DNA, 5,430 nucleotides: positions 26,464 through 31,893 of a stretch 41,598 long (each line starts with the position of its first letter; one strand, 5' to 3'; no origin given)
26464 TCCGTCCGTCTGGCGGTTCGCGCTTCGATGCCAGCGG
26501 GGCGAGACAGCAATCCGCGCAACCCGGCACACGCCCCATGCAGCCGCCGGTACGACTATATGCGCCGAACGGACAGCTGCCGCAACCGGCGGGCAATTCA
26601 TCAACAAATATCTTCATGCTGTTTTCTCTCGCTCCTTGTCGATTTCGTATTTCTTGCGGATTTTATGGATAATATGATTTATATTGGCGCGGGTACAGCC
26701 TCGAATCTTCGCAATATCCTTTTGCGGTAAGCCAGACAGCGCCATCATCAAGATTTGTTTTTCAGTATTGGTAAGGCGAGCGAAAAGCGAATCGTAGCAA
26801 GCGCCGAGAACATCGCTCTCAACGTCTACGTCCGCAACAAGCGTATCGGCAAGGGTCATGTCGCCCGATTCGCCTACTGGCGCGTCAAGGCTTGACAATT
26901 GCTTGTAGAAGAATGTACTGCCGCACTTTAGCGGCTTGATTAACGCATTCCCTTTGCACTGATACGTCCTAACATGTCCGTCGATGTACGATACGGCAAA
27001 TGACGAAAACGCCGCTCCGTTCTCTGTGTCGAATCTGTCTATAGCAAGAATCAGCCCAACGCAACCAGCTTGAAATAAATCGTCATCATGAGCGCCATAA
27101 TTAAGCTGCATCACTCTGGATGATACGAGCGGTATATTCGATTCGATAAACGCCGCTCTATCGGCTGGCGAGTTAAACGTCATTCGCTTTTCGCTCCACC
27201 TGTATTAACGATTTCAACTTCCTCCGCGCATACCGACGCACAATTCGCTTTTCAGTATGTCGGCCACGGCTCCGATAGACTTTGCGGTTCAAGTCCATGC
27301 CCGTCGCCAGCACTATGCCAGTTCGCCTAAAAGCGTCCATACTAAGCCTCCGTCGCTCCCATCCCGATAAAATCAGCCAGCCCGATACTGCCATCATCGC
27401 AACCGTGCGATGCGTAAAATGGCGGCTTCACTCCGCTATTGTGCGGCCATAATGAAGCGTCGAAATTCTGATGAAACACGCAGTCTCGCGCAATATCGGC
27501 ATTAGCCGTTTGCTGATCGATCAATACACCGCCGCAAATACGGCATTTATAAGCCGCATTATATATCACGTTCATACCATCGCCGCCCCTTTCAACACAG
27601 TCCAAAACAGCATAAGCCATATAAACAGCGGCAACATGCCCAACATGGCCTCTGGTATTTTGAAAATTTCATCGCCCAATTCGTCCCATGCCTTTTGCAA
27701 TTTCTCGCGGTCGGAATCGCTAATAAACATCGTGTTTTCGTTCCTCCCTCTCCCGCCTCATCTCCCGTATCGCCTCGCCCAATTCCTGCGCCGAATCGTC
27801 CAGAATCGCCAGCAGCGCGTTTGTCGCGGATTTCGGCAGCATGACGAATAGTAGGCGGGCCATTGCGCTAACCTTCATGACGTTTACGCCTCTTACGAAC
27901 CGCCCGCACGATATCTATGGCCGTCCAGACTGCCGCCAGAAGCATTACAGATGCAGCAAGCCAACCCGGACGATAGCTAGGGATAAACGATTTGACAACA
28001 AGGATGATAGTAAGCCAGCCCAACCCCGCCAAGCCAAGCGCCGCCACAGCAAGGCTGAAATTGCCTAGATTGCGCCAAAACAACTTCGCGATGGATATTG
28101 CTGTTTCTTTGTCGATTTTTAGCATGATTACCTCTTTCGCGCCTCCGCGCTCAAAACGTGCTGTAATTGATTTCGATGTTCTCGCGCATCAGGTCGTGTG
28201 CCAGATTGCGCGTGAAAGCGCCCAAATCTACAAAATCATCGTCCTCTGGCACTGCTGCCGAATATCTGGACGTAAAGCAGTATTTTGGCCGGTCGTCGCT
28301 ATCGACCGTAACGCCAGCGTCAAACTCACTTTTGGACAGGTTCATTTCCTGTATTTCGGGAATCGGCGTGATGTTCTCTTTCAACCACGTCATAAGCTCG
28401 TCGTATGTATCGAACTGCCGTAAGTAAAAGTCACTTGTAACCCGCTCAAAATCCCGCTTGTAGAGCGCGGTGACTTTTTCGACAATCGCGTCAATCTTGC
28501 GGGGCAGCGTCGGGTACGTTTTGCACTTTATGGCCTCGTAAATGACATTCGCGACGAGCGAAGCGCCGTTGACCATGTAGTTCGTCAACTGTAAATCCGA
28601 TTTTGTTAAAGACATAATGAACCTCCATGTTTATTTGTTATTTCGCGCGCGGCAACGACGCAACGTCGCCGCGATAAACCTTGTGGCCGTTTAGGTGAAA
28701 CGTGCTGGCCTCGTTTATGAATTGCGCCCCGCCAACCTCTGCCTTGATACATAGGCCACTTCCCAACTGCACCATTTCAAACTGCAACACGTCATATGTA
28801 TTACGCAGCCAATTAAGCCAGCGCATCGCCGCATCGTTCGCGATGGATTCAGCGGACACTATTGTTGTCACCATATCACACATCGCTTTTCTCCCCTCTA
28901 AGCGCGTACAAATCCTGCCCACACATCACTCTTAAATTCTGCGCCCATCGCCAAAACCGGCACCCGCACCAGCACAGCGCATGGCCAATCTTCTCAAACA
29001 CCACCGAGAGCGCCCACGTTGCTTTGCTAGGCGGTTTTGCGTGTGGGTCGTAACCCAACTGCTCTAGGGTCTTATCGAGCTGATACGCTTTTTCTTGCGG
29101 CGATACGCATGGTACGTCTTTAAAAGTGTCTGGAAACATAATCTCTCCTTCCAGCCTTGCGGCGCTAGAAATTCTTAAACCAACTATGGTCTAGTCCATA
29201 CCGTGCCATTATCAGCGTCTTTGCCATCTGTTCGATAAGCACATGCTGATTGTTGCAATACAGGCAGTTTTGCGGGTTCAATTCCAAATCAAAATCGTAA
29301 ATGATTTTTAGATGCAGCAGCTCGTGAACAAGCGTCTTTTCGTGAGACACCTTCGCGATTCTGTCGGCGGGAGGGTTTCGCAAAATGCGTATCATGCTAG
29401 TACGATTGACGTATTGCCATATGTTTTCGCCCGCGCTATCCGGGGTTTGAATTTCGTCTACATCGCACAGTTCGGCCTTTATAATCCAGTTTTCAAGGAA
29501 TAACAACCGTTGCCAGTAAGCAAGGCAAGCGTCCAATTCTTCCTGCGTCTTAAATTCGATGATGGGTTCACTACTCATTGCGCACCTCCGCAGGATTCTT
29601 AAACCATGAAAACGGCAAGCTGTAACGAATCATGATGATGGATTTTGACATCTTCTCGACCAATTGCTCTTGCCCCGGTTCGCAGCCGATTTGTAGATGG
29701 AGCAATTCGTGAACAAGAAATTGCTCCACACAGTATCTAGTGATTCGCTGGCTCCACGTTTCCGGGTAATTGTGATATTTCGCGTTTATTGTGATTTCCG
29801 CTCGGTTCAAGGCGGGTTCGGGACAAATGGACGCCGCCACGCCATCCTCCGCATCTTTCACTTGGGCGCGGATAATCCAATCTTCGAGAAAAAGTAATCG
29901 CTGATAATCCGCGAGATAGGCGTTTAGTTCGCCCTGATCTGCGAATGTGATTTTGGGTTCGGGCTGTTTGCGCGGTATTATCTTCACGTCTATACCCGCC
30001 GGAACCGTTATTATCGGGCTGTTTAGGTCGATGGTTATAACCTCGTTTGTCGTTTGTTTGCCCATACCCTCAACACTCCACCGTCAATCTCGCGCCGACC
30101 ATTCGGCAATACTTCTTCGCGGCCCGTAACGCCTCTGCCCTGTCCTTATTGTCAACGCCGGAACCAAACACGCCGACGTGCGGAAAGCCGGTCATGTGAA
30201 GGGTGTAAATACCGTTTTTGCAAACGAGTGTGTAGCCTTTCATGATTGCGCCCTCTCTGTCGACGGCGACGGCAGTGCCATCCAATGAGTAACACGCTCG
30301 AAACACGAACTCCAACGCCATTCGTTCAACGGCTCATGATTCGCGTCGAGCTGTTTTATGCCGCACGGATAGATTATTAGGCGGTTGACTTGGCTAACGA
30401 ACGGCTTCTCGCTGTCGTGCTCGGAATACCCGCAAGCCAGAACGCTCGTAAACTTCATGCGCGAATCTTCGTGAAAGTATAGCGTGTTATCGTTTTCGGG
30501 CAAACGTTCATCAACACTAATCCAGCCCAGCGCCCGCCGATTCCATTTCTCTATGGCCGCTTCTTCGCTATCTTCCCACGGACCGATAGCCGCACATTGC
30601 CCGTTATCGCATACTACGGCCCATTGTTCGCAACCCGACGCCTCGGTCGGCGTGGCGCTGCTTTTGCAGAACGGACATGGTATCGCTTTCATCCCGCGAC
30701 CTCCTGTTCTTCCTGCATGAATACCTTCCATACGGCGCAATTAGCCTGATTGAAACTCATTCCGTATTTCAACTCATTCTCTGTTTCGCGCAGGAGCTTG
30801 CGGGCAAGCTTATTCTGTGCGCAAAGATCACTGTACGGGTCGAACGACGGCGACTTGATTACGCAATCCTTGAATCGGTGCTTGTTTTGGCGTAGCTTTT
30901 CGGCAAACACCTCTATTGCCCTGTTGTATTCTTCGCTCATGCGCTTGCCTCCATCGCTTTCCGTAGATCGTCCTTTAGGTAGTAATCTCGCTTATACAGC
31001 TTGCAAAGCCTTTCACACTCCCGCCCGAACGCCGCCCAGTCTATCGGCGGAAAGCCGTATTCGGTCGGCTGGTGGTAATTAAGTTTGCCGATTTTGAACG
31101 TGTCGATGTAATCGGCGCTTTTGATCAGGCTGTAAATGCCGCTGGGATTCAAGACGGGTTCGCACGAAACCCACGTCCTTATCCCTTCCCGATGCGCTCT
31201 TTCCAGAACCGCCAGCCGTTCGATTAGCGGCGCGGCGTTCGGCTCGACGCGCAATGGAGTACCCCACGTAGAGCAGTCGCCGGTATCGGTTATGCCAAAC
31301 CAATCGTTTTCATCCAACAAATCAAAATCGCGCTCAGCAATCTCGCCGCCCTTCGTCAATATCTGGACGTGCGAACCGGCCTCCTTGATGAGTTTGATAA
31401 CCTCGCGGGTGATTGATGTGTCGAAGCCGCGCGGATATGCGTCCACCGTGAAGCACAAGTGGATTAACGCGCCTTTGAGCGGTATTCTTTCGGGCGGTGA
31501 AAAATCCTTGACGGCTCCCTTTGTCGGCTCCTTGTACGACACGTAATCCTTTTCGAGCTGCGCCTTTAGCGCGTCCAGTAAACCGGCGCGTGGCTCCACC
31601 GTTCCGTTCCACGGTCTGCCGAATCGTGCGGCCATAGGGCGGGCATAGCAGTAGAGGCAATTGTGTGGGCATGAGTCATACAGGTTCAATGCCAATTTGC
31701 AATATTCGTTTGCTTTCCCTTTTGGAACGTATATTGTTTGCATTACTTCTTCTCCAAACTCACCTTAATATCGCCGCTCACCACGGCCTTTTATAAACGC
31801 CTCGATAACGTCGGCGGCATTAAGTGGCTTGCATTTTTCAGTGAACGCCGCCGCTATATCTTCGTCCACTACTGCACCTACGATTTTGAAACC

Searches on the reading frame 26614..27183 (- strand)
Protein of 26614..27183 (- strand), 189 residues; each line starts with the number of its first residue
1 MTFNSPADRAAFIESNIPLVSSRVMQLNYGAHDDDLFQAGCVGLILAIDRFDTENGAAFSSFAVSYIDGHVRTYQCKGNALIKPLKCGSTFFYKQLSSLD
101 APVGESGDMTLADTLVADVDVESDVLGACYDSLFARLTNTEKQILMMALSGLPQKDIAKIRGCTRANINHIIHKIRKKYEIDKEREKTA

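Call 9: search_protein_families(library=pfam, proteins=[window:26614-27183:-], max_evalue=0.01)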
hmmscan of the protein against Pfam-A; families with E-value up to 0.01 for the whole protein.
window:26614-27183:- (189 aa): 4 families
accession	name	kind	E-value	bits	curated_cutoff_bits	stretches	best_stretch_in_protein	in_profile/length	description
PF04542.20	Sigma70_r2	-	5.2e-09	36.2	24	1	13-72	2-62/71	Sigma-70 region 2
PF08281.18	Sigma70_r4_2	-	2.9e-07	30.5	25.7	1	129-178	3-53/54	Sigma-70, region 4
PF00196.25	GerE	-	2.4e-05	24.3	23.5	1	136-180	2-46/57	Bacterial regulatory proteins, luxR family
PF04545.22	Sigma70_r4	-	0.0057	16.6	24.1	0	134-178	2-47/50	Sigma-70, region 4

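Call 10: search_protein_families(library=phrogs, proteins=[window:26614-27183:-], max_evalue=0.001)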
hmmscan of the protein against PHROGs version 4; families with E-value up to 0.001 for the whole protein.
window:26614-27183:- (189 aa): 5 families
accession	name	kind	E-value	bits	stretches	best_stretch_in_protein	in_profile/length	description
phrog_351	-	transcription regulation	4.8e-30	105.8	1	8-186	504-729/928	RNA polymerase sigma factor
phrog_1740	-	transcription regulation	7.6e-07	29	1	57-180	105-213/567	RNA polymerase sigma factor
phrog_21612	-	transcription regulation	1.9e-06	27.7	1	9-75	15-82/600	RNA polymerase sigma factor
phrog_27555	-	transcription regulation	3.8e-05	24.4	1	131-181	126-176/203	transcriptional regulator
phrog_5767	-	transcription regulation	0.00067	20.1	1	136-178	289-331/393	sigma factor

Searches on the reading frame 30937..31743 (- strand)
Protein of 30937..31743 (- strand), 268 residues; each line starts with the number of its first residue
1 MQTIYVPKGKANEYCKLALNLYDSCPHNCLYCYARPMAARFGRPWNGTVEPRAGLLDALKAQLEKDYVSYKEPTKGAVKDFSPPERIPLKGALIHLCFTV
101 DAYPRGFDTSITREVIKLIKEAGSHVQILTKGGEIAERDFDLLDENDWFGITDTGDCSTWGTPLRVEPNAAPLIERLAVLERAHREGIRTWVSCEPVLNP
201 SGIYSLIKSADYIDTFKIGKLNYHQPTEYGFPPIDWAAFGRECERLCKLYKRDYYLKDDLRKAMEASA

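Call 26: search_protein_families(library=phrogs, proteins=[window:30937-31743:-], max_evalue=0.00001)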
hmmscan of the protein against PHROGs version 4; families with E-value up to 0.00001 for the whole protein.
window:30937-31743:- (268 aa): 2 families
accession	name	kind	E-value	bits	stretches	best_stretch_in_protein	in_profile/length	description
phrog_13321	-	unknown function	1.2e-15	58.5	1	14-200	41-207/307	-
phrog_2045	-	unknown function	9.1e-09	36.1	1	11-245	6-202/299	-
